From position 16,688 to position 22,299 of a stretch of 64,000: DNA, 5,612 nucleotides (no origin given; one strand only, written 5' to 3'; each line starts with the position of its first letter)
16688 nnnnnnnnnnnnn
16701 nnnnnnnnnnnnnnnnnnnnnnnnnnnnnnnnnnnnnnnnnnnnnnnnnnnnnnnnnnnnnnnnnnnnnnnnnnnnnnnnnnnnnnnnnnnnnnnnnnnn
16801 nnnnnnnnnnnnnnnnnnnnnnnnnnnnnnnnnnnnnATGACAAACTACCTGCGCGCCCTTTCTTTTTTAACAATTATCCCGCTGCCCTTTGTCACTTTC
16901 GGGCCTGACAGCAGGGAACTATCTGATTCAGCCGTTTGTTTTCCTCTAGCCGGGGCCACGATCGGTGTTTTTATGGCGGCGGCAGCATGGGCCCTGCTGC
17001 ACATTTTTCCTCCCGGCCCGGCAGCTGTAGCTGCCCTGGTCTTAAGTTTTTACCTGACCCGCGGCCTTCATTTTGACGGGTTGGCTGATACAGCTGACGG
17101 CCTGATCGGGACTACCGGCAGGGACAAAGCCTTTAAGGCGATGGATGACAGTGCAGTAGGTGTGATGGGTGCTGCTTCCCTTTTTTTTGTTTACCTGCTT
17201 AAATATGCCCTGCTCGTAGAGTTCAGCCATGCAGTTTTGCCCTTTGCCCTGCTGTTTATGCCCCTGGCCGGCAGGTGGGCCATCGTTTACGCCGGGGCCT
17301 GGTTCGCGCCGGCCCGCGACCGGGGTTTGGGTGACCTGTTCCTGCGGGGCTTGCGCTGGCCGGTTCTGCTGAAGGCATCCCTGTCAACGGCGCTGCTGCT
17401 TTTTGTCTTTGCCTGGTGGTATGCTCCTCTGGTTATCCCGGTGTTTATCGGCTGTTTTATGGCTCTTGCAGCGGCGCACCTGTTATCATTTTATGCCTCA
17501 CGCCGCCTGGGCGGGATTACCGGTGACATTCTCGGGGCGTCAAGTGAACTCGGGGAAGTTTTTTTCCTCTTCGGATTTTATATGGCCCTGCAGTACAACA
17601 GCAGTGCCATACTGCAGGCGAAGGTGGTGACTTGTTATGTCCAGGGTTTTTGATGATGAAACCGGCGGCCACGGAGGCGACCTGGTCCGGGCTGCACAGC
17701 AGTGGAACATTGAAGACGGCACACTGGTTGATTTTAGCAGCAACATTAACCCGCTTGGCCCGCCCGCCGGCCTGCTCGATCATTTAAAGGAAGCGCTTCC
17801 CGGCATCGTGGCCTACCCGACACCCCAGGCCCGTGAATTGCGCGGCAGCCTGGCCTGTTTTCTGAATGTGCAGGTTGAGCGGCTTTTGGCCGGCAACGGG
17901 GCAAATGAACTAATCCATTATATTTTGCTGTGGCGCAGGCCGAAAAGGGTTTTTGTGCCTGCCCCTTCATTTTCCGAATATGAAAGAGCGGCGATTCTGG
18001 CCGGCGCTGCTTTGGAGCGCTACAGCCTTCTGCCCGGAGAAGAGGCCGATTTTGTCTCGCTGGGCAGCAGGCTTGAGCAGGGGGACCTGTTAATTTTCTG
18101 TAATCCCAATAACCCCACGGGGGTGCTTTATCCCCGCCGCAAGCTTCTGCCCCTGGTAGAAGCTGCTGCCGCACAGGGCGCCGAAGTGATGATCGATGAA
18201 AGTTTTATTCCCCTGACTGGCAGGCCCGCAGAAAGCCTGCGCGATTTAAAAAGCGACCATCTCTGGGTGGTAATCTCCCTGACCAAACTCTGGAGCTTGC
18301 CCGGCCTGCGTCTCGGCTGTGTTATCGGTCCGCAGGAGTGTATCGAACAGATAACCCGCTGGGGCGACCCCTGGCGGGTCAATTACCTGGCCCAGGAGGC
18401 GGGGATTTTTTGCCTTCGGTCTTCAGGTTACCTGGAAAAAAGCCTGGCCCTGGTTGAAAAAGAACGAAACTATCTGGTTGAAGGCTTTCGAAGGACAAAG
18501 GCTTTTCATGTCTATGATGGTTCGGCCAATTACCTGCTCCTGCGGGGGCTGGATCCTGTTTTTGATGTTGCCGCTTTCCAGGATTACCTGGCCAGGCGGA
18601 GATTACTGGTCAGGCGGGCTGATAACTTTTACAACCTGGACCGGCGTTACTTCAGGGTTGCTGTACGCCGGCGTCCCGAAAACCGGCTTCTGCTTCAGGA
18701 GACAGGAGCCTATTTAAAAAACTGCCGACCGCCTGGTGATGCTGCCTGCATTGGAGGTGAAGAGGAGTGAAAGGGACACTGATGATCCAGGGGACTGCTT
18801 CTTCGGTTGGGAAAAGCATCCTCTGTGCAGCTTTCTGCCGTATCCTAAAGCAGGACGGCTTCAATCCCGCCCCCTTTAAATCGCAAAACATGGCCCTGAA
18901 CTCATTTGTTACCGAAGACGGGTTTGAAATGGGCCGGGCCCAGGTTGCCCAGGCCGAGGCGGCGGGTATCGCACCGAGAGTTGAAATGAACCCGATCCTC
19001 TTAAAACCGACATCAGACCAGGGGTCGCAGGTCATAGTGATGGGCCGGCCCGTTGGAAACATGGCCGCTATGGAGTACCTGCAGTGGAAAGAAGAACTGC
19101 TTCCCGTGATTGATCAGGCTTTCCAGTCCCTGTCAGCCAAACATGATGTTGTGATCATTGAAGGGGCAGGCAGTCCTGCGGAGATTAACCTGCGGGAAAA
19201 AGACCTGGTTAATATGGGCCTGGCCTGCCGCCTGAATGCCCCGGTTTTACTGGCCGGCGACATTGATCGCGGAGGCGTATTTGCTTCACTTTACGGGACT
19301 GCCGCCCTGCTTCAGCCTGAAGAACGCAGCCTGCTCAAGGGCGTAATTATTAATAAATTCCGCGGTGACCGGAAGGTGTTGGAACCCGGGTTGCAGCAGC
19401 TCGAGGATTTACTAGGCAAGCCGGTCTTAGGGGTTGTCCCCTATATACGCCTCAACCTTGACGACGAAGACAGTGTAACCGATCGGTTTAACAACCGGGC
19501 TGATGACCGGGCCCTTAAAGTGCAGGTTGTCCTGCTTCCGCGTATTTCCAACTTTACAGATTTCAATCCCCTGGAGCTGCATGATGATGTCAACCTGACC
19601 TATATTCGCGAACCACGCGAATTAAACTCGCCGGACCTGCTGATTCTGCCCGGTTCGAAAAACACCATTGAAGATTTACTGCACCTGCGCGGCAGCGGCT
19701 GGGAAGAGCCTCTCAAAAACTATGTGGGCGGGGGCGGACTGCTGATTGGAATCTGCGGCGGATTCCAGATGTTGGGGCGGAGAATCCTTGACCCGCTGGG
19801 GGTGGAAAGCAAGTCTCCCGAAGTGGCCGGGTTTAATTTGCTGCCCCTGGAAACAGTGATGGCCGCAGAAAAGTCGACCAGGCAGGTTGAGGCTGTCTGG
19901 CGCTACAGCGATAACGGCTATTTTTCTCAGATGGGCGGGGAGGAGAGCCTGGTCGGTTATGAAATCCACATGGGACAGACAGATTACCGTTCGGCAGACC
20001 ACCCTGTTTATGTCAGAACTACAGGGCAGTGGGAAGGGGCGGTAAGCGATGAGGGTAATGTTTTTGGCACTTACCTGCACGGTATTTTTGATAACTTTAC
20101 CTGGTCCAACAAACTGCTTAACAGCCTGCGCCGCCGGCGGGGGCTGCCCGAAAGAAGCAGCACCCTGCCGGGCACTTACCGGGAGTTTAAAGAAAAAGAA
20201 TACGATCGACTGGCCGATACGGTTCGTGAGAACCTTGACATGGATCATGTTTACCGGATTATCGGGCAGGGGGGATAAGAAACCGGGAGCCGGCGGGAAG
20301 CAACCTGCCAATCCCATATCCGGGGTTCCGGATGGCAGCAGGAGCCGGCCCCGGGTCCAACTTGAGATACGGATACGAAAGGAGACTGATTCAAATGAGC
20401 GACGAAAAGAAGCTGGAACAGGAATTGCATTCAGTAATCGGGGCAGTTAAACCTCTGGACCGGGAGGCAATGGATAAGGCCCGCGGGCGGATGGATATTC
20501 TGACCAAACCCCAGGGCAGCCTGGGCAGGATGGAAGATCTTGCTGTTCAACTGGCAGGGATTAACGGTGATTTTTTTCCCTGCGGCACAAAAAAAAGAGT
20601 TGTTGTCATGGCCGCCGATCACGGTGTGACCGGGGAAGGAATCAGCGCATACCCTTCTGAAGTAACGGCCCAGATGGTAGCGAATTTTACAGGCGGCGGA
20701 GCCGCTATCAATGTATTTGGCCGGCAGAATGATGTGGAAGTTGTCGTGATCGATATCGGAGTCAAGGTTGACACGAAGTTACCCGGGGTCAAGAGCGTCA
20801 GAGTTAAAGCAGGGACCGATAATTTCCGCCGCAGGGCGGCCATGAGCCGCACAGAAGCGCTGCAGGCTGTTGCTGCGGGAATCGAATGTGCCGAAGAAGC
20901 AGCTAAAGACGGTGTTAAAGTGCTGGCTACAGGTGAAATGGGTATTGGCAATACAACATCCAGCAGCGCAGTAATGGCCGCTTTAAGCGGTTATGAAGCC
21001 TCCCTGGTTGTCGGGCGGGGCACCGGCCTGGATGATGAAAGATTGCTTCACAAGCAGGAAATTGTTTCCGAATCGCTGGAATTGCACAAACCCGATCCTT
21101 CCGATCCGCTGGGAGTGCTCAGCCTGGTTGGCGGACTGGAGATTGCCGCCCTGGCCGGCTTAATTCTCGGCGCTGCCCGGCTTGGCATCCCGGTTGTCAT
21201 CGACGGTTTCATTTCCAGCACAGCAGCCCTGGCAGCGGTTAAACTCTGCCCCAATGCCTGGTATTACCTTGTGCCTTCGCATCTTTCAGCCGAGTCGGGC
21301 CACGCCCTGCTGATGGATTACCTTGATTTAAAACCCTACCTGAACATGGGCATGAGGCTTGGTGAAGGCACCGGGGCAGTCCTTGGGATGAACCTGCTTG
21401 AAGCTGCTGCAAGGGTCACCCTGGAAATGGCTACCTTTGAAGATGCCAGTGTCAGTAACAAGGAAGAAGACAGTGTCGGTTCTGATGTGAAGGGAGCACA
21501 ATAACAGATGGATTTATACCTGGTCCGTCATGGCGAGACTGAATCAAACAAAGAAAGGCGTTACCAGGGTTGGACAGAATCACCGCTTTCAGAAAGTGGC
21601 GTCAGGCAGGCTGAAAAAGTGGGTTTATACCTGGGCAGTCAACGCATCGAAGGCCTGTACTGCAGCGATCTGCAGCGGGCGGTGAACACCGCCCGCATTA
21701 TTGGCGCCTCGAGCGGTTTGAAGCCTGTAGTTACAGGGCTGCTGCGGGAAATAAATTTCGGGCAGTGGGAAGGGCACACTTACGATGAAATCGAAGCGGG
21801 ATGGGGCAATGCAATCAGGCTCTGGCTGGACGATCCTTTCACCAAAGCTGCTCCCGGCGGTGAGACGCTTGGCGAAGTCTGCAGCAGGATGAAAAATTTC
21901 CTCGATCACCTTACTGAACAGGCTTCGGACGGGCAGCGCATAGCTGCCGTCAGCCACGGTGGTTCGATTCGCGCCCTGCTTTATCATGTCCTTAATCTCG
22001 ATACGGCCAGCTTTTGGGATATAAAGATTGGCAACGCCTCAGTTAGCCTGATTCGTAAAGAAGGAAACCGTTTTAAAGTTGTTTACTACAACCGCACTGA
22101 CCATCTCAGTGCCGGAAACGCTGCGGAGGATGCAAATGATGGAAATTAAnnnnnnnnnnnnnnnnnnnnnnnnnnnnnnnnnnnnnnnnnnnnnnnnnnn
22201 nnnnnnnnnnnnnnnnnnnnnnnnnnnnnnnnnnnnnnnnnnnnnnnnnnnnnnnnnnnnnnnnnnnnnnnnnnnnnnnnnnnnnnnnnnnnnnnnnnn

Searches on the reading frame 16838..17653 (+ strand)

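Call 11: search_protein_families(library=pfam, proteins=[window:16838-17653:+], max_evalue=0.00001)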
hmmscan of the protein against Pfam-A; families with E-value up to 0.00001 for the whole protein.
window:16838-17653:+ (271 aa): 1 family
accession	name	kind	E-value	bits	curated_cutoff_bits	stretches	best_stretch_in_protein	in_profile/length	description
PF02654.20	CobS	-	4.1e-48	164.7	23.2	1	7-244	1-206/207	Cobalamin-5-phosphate synthase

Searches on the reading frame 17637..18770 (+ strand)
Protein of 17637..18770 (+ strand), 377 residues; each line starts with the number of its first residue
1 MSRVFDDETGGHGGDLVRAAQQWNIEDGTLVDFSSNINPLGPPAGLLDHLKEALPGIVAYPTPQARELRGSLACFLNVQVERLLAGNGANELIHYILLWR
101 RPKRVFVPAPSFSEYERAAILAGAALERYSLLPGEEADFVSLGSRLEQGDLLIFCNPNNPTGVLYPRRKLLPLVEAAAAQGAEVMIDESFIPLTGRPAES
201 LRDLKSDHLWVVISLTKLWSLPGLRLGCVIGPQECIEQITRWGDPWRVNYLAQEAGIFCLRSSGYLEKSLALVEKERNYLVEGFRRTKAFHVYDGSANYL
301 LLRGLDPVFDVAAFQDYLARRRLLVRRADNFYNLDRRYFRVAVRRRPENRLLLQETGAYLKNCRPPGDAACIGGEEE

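Call 11: search_protein_families(library=pfam, proteins=[window:17637-18770:+], max_evalue=0.00001)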
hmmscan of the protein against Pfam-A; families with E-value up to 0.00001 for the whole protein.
window:17637-18770:+ (377 aa): 1 family
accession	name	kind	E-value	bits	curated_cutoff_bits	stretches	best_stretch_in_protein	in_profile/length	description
PF00155.27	Aminotran_1_2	-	5.5e-38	131.5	19.7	1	30-343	3-346/361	Aminotransferase class I and II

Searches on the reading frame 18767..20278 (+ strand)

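Call 11: search_protein_families(library=pfam, proteins=[window:18767-20278:+], max_evalue=0.00001)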
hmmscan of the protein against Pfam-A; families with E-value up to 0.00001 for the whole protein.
window:18767-20278:+ (503 aa): 3 families
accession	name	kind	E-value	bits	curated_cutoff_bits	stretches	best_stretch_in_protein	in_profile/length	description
PF07685.20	GATase_3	-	8e-55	185.9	27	1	251-445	1-195/196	CobB/CobQ-like glutamine amidotransferase domain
PF01656.29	CbiA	-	1.4e-19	70.7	25.4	1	5-226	1-111/125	CobQ/CobB/MinD/ParA nucleotide binding domain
PF13500.12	AAA_26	-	2e-15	57.6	27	1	4-228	2-192/198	AAA domain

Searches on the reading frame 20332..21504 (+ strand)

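Call 11: search_protein_families(library=pfam, proteins=[window:20332-21504:+], max_evalue=0.00001)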
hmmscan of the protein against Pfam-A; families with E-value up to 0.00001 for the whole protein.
window:20332-21504:+ (390 aa): 1 family
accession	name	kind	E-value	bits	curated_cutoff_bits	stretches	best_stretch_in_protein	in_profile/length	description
PF02277.22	DBI_PRT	-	2.4e-133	444.9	22.6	1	39-374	1-329/329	Phosphoribosyltransferase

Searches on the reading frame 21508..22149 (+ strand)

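Call 11: search_protein_families(library=pfam, proteins=[window:21508-22149:+], max_evalue=0.00001)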
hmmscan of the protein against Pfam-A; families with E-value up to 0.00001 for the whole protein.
window:21508-22149:+ (213 aa): 1 family
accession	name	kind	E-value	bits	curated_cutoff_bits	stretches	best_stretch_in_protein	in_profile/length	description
PF00300.27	His_Phos_1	-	5.4e-61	206.1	21.7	1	3-196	1-193/194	Histidine phosphatase superfamily (branch 1)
